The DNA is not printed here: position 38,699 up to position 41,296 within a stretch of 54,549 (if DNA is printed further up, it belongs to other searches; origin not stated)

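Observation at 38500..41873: Canonical T-box riboswitch controlling an orphan operon: unknown-domain/PPDK_N ATP-grasp fusion plus HD hydrolase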

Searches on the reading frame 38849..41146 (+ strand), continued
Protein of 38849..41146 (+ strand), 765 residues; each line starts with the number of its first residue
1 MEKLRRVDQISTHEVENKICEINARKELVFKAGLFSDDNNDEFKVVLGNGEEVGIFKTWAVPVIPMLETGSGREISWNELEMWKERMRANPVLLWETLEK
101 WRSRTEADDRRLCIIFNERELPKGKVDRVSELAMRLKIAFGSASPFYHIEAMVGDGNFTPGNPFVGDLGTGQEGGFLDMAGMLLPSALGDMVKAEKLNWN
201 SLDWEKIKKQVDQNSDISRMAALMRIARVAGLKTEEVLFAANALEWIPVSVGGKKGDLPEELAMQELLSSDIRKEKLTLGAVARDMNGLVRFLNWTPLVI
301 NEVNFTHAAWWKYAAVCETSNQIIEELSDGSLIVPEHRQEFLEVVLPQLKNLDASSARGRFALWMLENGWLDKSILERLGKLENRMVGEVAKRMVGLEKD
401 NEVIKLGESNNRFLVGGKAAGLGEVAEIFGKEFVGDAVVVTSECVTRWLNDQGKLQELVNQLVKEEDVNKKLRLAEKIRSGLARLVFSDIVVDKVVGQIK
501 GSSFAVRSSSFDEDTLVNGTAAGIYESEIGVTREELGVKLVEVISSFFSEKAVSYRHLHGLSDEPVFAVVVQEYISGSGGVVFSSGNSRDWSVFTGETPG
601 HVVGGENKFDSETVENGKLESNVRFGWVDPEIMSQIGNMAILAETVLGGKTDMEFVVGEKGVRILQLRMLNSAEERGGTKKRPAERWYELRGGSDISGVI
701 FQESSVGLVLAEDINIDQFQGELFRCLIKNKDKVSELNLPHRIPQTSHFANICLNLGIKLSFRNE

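Call 37: fold_search(model_id=the predicted structure, library=pdb)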
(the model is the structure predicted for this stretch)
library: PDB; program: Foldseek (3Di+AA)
matches with E <= 10: 524; with E <= 0.001: 27
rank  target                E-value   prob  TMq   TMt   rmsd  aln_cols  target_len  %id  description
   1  5hv1                  3.6e-12  1.00  0.31  0.28   6.5       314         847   22  Rifampin phosphotransferase in complex with AMPPNP and rifampin from Listeria monocytogenes (released 2016-03-30)
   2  5hv3                  1.3e-11  1.00  0.31  0.28   6.0       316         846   22  Rifampin phosphotransferase G527Y mutant in complex with AMPPNP from Listeria monocytogenes (released 2016-03-30)
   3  5hv2                  2.9e-11  1.00  0.30  0.27   5.9       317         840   20  Rifampin phosphotransferase G527Y mutant from Listeria monocytogenes (released 2016-03-30)
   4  5hv6_A                3.5e-10  1.00  0.29  0.68   6.3       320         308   19  The ATP binding domain of rifampin phosphotransferase from Listeria monocytogenes (released 2016-03-30)
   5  5hv6_B                4.1e-10  1.00  0.28  0.69   6.7       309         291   21  The ATP binding domain of rifampin phosphotransferase from Listeria monocytogenes (released 2016-03-30)
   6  5fbs                  1.6e-09  1.00  0.27  0.27   4.9       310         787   20  Crystal structure of rifampin phosphotransferase RPH-Lm from Listeria monocytogenes in complex with ADP and magnesium (released 2016-01-13)
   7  2ols                  2.8e-09  1.00  0.31  0.32   8.8       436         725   17  The crystal structure of the phosphoenolpyruvate synthase from Neisseria meningitidis (released 2007-02-20)
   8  9goj                  8.6e-09  1.00  0.26  0.53   7.6       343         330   20  Crystal structure of HpeI from Rhodococcus rhodochrous GD02 (released 2025-05-21)
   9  1ggo                  4.7e-06  1.00  0.30  0.26   9.0       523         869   13  T453A MUTANT OF PYRUVATE, PHOSPHATE DIKINASE (released 2001-01-10)
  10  1kbl                  4.9e-06  1.00  0.27  0.24  10.7       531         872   13  PYRUVATE PHOSPHATE DIKINASE (released 2002-01-30)
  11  1dik                  8.3e-06  1.00  0.26  0.24  11.2       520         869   15  PYRUVATE PHOSPHATE DIKINASE (released 1996-04-03)
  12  2dik                  2.1e-05  1.00  0.28  0.25   9.7       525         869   14  R337A MUTANT OF PYRUVATE PHOSPHATE DIKINASE (released 1999-09-13)
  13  2x0s                  5.8e-05  1.00  0.22  0.19  15.3       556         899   15  3.0 A RESOLUTION CRYSTAL STRUCTURE OF GLYCOSOMAL PYRUVATE PHOSPHATE DIKINASE FROM TRYPANOSOMA BRUCEI (released 2009-12-29)
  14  5jvl_A                6.4e-05  1.00  0.22  0.20  14.5       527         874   14  C4-type pyruvate phospate dikinase: nucleotide binding domain with bound ATP analogue (released 2017-04-05)
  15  5lu4_B                6.6e-05  1.00  0.23  0.21  13.2       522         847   13  C4-type pyruvate phosphate dikinase: conformational intermediate of central domain in the swiveling mechanism (released 2017-05-24)
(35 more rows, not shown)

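Call 47: search_protein_families(library=pfam, proteins=[P0055, P0056, P0057], max_evalue=10)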
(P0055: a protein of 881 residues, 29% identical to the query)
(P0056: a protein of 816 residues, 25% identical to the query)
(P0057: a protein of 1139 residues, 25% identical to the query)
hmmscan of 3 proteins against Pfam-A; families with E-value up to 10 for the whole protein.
P0055 (881 aa): 2 families
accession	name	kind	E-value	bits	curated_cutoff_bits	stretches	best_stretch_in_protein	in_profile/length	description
PF01326.24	PPDK_N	-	5.4e-65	220.3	27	1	17-317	3-313/328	Pyruvate phosphate dikinase, AMP/ATP-binding domain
PF00391.29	PEP-utilizers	-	1.7e-20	72.8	23.1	1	797-866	3-72/72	PEP-utilising enzyme, mobile domain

P0056 (816 aa): 2 families
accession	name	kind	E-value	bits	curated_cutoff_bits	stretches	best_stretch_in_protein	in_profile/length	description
PF01326.24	PPDK_N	-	6.4e-61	206.9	27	1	111-408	2-321/328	Pyruvate phosphate dikinase, AMP/ATP-binding domain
PF00391.29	PEP-utilizers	-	5.6e-09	35.9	23.1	1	446-516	1-71/72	PEP-utilising enzyme, mobile domain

P0057 (1139 aa): 4 families
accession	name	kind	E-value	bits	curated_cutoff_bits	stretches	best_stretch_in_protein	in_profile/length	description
PF01326.24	PPDK_N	-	2.5e-76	257.5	27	1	419-726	3-320/328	Pyruvate phosphate dikinase, AMP/ATP-binding domain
PF09608.15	Alph_Pro_TM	-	2.1e-37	129.5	24.5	1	33-250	6-223/227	Putative transmembrane protein (Alph_Pro_TM)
PF00391.29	PEP-utilizers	-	6e-11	42.2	23.1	1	765-831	4-70/72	PEP-utilising enzyme, mobile domain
PF19468.4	DUF6005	-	0.11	12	25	1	369-420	158-209/327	Family of unknown function (DUF6005)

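Call 71: find_encoding_contigs(protein=P0038, flank=6000, max_places=1)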
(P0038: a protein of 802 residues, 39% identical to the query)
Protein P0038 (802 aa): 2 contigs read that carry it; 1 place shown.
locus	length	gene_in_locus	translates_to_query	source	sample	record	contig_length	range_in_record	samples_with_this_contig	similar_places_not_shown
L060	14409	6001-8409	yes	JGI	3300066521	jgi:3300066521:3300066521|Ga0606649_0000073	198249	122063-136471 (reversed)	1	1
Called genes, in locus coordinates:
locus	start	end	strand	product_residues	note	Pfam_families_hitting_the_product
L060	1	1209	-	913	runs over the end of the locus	PF00912:Transgly, PF00905:Transpeptidase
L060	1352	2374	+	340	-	PF02912:Phe_tRNA-synt_N, PF01409:tRNA-synt_2d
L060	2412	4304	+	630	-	PF03483:B3_4, PF03484:B5, PF17759:tRNA_synthFbeta, PF03147:FDX-ACB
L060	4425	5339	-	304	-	PF00892:EamA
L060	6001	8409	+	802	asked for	PF01326:PPDK_N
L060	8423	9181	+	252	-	-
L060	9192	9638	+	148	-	-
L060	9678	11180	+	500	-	PF00056:Ldh_1_N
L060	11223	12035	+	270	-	-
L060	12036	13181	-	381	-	PF04389:Peptidase_M28 (faint), PF01546:Peptidase_M20, PF07687:M20_dimer (weak)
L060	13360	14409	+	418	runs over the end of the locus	PF00579:tRNA-synt_1b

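Call 72: find_encoding_contigs(protein=P0042, flank=6000, max_places=1)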
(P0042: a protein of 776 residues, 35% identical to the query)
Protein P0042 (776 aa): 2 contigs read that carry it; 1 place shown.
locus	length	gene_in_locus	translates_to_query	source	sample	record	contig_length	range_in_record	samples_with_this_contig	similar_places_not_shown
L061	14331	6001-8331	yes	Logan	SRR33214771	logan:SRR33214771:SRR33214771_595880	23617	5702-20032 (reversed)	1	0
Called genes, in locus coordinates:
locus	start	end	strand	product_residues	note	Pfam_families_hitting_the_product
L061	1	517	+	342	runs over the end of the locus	-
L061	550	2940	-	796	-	PF00317:Ribonuc_red_lgN, PF02867:Ribonuc_red_lgC, PF12637:TSCPD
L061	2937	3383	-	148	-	PF22811:Zn_ribbon_NrdR, PF03477:ATP-cone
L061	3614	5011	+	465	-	-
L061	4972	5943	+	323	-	-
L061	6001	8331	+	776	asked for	PF01326:PPDK_N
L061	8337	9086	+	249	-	-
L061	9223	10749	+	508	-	PF00282:Pyridoxal_deC, PF00266:Aminotran_5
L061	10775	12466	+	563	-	PF00056:Ldh_1_N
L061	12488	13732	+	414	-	PF00579:tRNA-synt_1b, PF22421:SYY_C-terminal, PF01479:S4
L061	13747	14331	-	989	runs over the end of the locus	PF00133:tRNA-synt_1, PF09334:tRNA-synt_1g (faint), PF08264:Anticodon_1, PF19302:DUF5915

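Call 97: search_protein_families(library=padloc, proteins=[window:38849-41146:+], max_evalue=0.001)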
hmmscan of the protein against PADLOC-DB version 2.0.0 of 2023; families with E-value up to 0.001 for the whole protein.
window:38849-41146:+ (765 aa): 0 families

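Call 108: search_protein_families(library=pfam, proteins=[L032:7201-7953:+, L030:5687-6424:+, L010:8247-8990:+], max_evalue=1)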
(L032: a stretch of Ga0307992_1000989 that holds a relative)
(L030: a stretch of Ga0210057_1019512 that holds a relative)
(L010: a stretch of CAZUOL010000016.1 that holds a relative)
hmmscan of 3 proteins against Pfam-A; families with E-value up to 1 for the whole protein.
L032:7201-7953:+ (250 aa): 2 families
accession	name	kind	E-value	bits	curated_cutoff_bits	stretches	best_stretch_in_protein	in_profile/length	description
PF07228.17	SpoIIE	-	0.00076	19.9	25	1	120-249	63-190/192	Stage II sporulation protein E (SpoIIE)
PF21123.3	Dna2_Rift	-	0.041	14.5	27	1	6-53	35-82/98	Dna2 Rift barrel domain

L030:5687-6424:+ (245 aa): 1 family
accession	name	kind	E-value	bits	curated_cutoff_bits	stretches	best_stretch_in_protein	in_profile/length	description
PF07228.17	SpoIIE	-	5.3e-05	23.7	25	1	115-240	63-186/192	Stage II sporulation protein E (SpoIIE)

L010:8247-8990:+ (247 aa): 3 families
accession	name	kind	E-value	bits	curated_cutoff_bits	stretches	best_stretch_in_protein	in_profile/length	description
PF07228.17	SpoIIE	-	1.8e-09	38.3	25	1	115-245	59-190/192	Stage II sporulation protein E (SpoIIE)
PF13672.11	PP2C_2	-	0.00025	21.1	24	1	37-199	12-179/209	Protein phosphatase 2C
PF00481.26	PP2C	-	0.19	11.8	20.3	1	51-146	36-133/255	Protein phosphatase 2C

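Call 113: search_protein_families(library=pfam, proteins=[L011:4062-4706:+, L011:4743-5468:+, L011:5473-6489:+, L034:7236-8081:+, L034:8098-9186:+], max_evalue=0.1)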
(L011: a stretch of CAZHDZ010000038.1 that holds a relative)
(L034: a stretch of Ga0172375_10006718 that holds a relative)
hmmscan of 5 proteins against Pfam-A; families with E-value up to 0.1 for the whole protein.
L011:4062-4706:+ (214 aa): 1 family
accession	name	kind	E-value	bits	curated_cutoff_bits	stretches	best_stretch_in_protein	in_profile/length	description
PF00300.27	His_Phos_1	-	1.7e-10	41.3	21.7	1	23-162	24-163/194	Histidine phosphatase superfamily (branch 1)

L011:4743-5468:+ (241 aa): 1 family
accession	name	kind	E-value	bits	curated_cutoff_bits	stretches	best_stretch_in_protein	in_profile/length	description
PF14913.11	DPCD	-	0.03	14.2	27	1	142-201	12-71/189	DPCD protein family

L011:5473-6489:+ (338 aa): 3 families
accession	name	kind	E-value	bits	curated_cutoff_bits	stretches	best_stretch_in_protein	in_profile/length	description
PF00800.23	PDT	-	1.2e-44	152.7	25.2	1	38-209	2-178/181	Prephenate dehydratase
PF01842.31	ACT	-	0.00071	19.8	27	1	224-280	5-62/66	ACT domain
PF22629.2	ACT_AHAS_ss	-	0.0049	17.4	27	1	224-255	3-34/67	AHAS small subunit-like ACT domain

L034:7236-8081:+ (281 aa): 3 families
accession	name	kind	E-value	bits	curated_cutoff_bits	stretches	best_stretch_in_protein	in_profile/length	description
PF12706.13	Lactamase_B_2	-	6.2e-22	78.6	27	1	55-238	4-189/200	Beta-lactamase superfamily domain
PF00753.33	Lactamase_B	-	0.0018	18.7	22.7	1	76-100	42-66/196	Metallo-beta-lactamase superfamily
PF02112.21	PDEase_II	-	0.031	13.8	23.7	0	46-95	51-100/340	cAMP phosphodiesterases class-II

L034:8098-9186:+ (362 aa): 1 family
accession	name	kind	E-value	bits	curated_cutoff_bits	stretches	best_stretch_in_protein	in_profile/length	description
PF00579.31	tRNA-synt_1b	-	1.5e-41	143.1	21.1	1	30-336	3-290/292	tRNA synthetases class I (W and Y)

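Call 115: search_protein_families(library=pfam, proteins=[L011:4743-5468:+], max_evalue=0.01)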
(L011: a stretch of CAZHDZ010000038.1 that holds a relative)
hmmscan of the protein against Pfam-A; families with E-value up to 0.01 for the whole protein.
L011:4743-5468:+ (241 aa): 0 families
